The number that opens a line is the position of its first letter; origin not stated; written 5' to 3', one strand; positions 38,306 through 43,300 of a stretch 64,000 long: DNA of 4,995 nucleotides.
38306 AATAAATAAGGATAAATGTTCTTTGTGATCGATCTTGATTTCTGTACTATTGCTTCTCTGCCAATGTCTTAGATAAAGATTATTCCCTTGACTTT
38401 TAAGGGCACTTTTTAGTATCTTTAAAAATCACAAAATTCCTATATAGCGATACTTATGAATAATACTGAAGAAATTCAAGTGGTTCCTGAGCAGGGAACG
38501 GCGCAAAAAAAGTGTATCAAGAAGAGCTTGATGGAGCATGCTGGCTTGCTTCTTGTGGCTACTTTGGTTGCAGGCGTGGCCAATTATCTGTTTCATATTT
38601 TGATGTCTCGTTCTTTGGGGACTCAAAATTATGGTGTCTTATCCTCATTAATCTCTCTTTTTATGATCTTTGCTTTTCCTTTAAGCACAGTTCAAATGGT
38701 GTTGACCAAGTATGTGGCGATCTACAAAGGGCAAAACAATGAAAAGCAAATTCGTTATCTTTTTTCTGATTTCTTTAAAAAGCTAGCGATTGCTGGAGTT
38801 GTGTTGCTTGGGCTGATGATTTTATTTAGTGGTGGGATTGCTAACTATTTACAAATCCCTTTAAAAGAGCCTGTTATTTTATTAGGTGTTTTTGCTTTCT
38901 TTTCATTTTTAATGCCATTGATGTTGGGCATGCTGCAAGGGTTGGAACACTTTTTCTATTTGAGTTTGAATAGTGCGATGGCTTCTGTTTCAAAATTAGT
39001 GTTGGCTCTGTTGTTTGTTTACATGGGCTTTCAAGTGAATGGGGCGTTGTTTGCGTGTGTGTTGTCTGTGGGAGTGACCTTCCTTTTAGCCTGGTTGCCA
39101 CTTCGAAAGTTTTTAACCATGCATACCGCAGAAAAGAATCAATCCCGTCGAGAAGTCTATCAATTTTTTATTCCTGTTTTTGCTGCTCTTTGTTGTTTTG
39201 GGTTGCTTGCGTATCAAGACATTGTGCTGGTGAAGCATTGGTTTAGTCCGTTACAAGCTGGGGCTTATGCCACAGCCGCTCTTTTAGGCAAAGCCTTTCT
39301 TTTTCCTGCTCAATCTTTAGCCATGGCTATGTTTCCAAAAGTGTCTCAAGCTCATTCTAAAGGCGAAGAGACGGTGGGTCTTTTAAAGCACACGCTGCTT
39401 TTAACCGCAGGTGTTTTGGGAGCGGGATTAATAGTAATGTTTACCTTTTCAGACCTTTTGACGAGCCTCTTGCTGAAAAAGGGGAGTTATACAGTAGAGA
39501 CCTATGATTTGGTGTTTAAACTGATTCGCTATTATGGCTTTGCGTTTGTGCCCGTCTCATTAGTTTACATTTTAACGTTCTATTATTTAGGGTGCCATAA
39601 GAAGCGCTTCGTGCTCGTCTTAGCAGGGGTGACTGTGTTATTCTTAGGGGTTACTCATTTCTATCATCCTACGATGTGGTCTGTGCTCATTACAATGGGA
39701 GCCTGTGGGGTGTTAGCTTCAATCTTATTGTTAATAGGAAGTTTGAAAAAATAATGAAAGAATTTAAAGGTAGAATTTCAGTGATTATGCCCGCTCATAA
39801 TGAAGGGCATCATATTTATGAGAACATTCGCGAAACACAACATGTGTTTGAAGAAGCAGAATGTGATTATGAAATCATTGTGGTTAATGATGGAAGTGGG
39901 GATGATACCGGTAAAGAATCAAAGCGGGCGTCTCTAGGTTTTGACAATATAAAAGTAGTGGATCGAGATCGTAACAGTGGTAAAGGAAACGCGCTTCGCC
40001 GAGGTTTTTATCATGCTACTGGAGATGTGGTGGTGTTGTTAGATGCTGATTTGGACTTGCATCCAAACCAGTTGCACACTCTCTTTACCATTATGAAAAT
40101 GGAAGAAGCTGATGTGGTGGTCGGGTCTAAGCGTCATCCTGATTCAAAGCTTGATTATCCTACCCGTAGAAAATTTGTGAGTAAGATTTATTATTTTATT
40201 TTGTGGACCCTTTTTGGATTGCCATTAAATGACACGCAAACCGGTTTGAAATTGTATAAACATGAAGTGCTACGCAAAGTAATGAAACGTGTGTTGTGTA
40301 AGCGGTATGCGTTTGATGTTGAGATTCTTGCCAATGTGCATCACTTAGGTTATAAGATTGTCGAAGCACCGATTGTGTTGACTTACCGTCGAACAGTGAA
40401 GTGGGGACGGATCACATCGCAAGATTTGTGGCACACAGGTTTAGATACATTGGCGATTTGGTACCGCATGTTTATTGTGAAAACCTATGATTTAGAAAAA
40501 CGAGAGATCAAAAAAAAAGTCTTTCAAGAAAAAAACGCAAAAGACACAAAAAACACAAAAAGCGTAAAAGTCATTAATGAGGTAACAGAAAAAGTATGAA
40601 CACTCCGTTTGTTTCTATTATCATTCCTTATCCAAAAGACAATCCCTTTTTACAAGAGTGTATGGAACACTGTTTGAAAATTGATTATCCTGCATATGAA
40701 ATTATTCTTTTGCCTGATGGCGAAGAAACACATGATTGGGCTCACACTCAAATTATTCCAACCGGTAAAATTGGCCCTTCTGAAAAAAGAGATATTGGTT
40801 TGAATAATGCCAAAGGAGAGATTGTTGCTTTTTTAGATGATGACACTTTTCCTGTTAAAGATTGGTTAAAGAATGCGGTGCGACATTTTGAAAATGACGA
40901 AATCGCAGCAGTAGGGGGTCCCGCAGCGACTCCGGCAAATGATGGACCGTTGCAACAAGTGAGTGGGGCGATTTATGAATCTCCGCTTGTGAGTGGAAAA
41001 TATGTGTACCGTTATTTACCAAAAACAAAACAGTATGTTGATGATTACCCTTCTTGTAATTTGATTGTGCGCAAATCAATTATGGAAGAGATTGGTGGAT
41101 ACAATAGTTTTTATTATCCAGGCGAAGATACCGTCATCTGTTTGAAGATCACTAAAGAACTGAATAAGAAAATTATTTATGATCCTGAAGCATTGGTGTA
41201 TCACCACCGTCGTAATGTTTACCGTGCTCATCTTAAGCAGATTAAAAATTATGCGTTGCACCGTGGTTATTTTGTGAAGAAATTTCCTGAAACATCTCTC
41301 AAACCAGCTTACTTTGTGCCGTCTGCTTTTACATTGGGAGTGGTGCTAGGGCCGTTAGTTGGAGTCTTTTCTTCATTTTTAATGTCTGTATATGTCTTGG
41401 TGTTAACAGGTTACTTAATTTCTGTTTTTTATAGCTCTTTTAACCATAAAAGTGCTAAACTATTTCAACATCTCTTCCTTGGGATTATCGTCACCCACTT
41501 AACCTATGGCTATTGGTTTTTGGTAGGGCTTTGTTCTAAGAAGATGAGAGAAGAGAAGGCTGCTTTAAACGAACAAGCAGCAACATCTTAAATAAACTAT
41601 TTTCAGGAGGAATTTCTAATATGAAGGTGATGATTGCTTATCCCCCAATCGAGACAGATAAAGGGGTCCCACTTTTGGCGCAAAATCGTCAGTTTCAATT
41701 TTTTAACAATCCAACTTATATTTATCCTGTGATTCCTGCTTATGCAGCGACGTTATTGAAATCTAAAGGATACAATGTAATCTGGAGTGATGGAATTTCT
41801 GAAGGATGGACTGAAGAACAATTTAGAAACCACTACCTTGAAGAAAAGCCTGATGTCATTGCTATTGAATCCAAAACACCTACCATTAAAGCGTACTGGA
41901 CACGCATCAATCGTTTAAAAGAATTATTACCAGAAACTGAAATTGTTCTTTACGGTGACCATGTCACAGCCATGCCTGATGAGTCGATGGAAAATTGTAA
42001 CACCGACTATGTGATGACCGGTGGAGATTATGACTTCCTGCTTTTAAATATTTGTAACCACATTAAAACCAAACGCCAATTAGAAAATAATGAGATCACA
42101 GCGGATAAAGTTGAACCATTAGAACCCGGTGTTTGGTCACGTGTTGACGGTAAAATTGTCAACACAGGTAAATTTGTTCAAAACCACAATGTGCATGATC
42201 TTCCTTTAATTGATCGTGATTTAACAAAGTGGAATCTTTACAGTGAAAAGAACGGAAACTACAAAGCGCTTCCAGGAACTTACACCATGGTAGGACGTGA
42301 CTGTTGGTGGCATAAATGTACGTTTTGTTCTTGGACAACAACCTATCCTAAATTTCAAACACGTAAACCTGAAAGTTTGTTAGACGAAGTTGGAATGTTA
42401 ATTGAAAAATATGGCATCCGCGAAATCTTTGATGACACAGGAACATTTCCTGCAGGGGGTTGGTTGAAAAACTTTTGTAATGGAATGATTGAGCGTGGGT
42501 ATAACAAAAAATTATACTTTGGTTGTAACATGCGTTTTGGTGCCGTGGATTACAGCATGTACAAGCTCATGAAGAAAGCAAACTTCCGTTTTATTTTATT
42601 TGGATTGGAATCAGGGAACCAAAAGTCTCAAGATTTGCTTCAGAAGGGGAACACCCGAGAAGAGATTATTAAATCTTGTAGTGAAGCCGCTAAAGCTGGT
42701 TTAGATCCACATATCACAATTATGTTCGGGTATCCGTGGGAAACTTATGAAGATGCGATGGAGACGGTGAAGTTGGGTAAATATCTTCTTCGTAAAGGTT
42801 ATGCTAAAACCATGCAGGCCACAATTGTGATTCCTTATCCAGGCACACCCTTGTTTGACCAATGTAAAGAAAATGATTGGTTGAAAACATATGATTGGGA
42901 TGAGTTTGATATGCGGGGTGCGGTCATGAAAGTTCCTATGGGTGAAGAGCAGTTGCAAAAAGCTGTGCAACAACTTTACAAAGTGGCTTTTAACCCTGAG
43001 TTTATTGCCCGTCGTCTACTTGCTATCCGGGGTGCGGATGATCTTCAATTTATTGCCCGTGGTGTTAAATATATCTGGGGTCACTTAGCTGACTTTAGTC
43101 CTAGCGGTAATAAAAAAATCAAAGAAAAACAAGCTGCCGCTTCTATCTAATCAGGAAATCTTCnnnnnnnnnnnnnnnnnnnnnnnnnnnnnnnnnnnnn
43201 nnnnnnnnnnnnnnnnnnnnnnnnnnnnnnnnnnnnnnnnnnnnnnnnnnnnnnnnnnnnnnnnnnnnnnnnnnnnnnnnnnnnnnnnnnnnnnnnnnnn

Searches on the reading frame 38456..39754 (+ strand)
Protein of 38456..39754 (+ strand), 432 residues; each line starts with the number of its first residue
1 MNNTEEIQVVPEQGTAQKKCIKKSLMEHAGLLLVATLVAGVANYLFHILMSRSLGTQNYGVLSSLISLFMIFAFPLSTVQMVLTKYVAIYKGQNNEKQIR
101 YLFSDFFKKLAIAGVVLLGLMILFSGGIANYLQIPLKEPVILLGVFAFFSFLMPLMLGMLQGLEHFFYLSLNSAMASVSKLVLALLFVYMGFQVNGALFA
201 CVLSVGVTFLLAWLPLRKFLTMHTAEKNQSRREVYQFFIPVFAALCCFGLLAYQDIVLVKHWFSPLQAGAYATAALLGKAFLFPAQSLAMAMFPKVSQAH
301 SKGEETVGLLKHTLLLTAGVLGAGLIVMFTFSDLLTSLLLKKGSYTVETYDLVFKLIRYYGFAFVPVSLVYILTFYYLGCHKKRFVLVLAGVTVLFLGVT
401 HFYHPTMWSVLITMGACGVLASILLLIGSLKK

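Call 4: search_protein_families(library=pfam, proteins=[window:38456-39754:+], max_evalue=0.01)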
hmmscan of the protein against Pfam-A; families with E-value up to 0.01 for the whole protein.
window:38456-39754:+ (432 aa): 3 families
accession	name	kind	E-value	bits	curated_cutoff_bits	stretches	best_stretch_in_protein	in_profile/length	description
PF01943.22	Polysacc_synt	-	5.7e-10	39.5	28.2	1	29-299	5-273/274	Polysaccharide biosynthesis protein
PF03023.19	MurJ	-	2.1e-08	33.6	27.4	1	86-378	37-345/451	Lipid II flippase MurJ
PF01554.23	MatE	-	0.00032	20.9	24.9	1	240-398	1-155/161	MatE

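Call 5: search_protein_families(library=ncbifam, proteins=[window:38456-39754:+], max_evalue=0.01)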
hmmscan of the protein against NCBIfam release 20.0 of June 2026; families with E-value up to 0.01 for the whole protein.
window:38456-39754:+ (432 aa): 1 family
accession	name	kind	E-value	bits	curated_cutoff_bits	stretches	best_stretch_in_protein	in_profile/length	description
TIGR01695.1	murJ_mviN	equivalog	9.1e-10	37.9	235.55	1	87-396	64-390/506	murein biosynthesis integral membrane protein MurJ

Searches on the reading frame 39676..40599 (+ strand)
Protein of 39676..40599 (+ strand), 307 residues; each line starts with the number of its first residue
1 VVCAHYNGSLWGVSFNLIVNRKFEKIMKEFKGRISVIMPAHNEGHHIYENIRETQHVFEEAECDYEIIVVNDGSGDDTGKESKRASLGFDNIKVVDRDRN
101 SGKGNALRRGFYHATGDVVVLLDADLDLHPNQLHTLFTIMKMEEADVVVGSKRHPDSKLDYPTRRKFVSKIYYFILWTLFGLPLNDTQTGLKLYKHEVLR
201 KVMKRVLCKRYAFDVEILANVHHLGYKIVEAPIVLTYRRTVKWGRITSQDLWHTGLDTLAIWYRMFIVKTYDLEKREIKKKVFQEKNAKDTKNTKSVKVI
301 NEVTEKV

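Call 7: search_protein_families(library=pfam, proteins=[window:39676-40599:+], max_evalue=0.001)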
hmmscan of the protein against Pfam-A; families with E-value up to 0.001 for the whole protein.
window:39676-40599:+ (307 aa): 3 families
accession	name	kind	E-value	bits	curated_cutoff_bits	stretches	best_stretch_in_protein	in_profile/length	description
PF00535.33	Glycos_transf_2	-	9.3e-31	107.4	23.3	1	35-202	1-167/168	Glycosyl transferase family 2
PF10111.15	Glyco_tranf_2_2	-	1.9e-08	34.6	27.3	1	37-141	3-107/276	Glycosyltransferase like family 2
PF13641.12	Glyco_tranf_2_3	-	2.5e-06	28.1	27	1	34-153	3-124/230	Glycosyltransferase like family 2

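Call 16: search_protein_families(library=ncbifam, proteins=[window:39751-40599:+], max_evalue=0.00001)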
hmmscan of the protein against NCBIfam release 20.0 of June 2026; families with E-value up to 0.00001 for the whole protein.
window:39751-40599:+ (282 aa): 16 families
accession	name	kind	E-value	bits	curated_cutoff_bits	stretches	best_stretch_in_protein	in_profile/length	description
NF007986.1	PRK10714.1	equivalog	3.2e-21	75.7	529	1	8-208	7-198/316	undecaprenyl-phosphate 4-deoxy-4-formamido-L-arabinose transferase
NF047588.1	GlcsyltransPgfSStrep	equivalog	1.1e-18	67.6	500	1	8-179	2-169/308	glycosyltransferase PgfS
TIGR03937.1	PgaC_IcaA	equivalog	2.5e-18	66.2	422.3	1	8-118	46-153/407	poly-beta-1,6-N-acetyl-D-glucosamine synthase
NF058614.1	PPMAGASynPpgS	equivalog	3.7e-15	56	370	1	11-213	4-199/226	polyprenyl-phospho-N-acetylgalactosaminyl synthase PpgS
NF010496.0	PRK13915.1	equivalog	3.9e-15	55.7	262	1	6-112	30-139/307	glucosyl-3-phosphoglycerate synthase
NF041875.1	EPS_EpsD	equivalog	1.7e-14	54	370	1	9-138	1-127/325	exopolysaccharide biosynthesis glycosyltransferase EpsD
NF007482.0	PRK10073.1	equivalog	2.1e-13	50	423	1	3-123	2-118/334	glycosyltransferase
NF047683.1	TeichurnBiosyTuaG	equivalog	1e-12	48.2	400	1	2-119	1-115/252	teichuronic acid biosynthesis protein TuaG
TIGR04182.1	glyco_TIGR04182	equivalog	1.3e-11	44.4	325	1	9-213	2-193/293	S-layer glycoprotein N-glycosyltransferase AglJ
TIGR04283.1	glyco_like_mftF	equivalog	2e-11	43.9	182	1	9-119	1-101/221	TIGR04283 family arsenosugar biosynthesis glycosyltransferase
NF041391.1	DPhHxTase_Halo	equivalog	1.6e-09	37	375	1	15-213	3-186/213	dolichyl-phosphate hexose transferase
TIGR03965.1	mycofact_glyco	equivalog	1.3e-08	34.2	280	1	8-117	75-181/467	mycofactocin biosynthesis glycosyltransferase MftF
TIGR03111.1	glyc2_xrt_Gpos1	hypoth_equivalog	1.5e-07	30.6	363.95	1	8-116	50-157/439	TIGR03111 family XrtG-associated glycosyltransferase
NF041394.1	GtaseAglG_Halo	equivalog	5.2e-07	29.2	440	1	9-149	3-137/304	glucosyl-dolichyl phosphate glucuronosyltransferase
TIGR03469.1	HpnB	hypoth_equivalog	9.6e-07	28.1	379.25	1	8-123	45-168/386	hopene-associated glycosyltransferase HpnB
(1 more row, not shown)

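Call 90: search_solved_structures(query=window:39751-40599:+, max_evalue=0.00001)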
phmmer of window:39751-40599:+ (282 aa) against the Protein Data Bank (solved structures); distinct sequences matched with E-value up to 0.00001: 14.
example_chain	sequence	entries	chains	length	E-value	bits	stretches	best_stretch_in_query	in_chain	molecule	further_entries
9hwj_A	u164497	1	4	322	6.3e-18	68.3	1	8-208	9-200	Undecaprenyl-phosphate 4-deoxy-4-formamido-L-arabinose transferase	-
9bhc_C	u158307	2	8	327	4e-17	65.6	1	8-197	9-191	Undecaprenyl-phosphate 4-deoxy-4-formamido-L-arabinose transferase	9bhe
8vxh_A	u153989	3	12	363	4.7e-17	65.4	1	8-197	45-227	Undecaprenyl-phosphate 4-deoxy-4-formamido-L-arabinose transferase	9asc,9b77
5mlz_A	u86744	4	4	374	9.9e-16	61.1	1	8-158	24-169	Dolichol monophosphate mannose synthase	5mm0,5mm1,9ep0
5eke_A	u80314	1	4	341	6.1e-14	55.2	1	9-177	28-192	Uncharacterized glycosyltransferase sll0501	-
5ekp_C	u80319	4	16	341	7e-14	55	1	9-177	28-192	Uncharacterized glycosyltransferase sll0501 | Glycosyltransferase sll0501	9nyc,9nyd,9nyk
9nye_A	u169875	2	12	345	7.1e-14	55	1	9-177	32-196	Glycosyltransferase sll0501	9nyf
6p61_A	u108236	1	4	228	1.8e-07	34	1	8-112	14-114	Glycosyltransferase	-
3bcv_A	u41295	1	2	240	3.3e-07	33.1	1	8-128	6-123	Putative glycosyltransferase protein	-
6yv7_B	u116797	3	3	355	4.7e-07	32.6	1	5-106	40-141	Glycosyl transferase, family 2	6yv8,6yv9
6yv7_A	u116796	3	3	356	4.7e-07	32.6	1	5-106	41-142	Glycosyl transferase, family 2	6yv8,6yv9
6h1j_A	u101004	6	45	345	6.4e-07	32.2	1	8-126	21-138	Probable ss-1,3-N-acetylglucosaminyltransferase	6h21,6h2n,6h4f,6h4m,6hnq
2z87_A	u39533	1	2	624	1.8e-06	30.7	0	34-145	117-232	Chondroitin synthase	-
2z86_A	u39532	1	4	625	1.8e-06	30.7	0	34-145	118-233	Chondroitin synthase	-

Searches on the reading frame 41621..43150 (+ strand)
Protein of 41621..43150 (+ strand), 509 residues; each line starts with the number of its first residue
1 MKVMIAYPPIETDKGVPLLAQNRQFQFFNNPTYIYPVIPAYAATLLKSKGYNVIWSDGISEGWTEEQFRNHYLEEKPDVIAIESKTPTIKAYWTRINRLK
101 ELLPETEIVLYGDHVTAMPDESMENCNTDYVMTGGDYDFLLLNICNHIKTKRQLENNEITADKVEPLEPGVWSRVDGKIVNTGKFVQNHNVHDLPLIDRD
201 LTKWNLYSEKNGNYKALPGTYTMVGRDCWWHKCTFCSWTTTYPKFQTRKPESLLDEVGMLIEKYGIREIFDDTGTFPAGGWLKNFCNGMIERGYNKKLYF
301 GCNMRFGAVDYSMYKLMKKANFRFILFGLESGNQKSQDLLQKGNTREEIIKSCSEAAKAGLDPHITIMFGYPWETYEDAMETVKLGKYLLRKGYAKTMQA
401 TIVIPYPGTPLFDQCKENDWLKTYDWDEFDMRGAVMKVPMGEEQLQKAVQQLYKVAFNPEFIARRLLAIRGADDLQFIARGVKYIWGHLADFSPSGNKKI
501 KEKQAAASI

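Call 4: search_protein_families(library=pfam, proteins=[window:41621-43150:+], max_evalue=0.01)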
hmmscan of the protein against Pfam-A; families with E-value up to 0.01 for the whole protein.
window:41621-43150:+ (509 aa): 2 families
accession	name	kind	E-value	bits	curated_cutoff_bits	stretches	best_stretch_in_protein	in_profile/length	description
PF04055.27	Radical_SAM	-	9.8e-16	58.8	29.5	1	231-385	9-165/166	Radical SAM superfamily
PF02310.24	B12-binding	-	1.8e-07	31.5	32.1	1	40-134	18-111/121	B12 binding domain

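Call 5: search_protein_families(library=ncbifam, proteins=[window:41621-43150:+], max_evalue=0.01)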
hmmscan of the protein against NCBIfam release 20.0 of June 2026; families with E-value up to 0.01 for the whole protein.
window:41621-43150:+ (509 aa): 21 families
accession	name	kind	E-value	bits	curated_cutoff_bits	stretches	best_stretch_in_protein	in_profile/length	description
TIGR03471.1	HpnJ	equivalog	1.3e-37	129.8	577.6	1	73-464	65-441/472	hopanoid biosynthesis associated radical SAM protein HpnJ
TIGR02026.1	BchE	equivalog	2.5e-27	95.9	481.35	1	37-454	23-425/497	magnesium-protoporphyrin IX monomethyl ester anaerobic oxidative cyclase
TIGR04479.1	bcpD_PhpK_rSAM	subfamily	1.6e-19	69.7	600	1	40-428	76-445/504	PhpK family radical SAM P-methyltransferase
NF050148.1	rSAM_ApyD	equivalog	6.3e-19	67.8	750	1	223-417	203-395/645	RiPP biosynthesis radical SAM protein ApyD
TIGR03975.1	rSAM_ocin_1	subfamily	2.3e-18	66.1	281.85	1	73-384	125-425/606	RiPP maturation radical SAM C-methyltransferase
TIGR04013.1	B12_SAM_MJ_1487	hypoth_equivalog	4.7e-17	61.9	251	1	74-415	41-357/382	TIGR04013 family B12-binding domain/radical SAM domain-containing protein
TIGR04072.2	rSAM_ladder_B12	equivalog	1e-16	60.7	360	2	226-386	187-346/443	lipid biosynthesis B12-binding/radical SAM protein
TIGR03960.1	rSAM_fuse_unch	hypoth_equivalog_domain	5.7e-11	41.6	462.3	1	226-394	260-429/605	TIGR03960 family B12-binding radical SAM protein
TIGR04385.1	B12_rSAM_cofa1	equivalog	1.5e-10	40.9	450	1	96-392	90-363/438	B12 lower ligand biosynthesis radical SAM protein BzaD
TIGR04014.1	B12_SAM_MJ_0865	equivalog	4.8e-10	38.8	360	1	109-414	71-357/434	methyl-coenzyme M reductase glutamine C-methyltransferase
TIGR04367.1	HpnR_B12_rSAM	equivalog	5.3e-10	38.4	650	1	224-446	191-402/490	hopanoid C-3 methylase HpnR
NF038361.1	rSAM_Sden_1168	equivalog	7.5e-10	38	575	1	61-420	125-478/560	Sden_1168 family B12-binding radical SAM P-methyltransferase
NF040546.1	rSAM_CUAEP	equivalog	1.4e-09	37.2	500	1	39-436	16-389/468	CUAEP/CCAEP-tail radical SAM (seleno)protein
NF033070.1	rSAM_AprD4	equivalog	1.7e-07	30.5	500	1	297-449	273-424/456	AprD4 family radical SAM diol-dehydratase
TIGR04295.1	B12_rSAM_oligo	hypoth_equivalog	2.4e-07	29.8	400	1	35-412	24-381/422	TIGR04295 family B12-binding domain-containing radical SAM protein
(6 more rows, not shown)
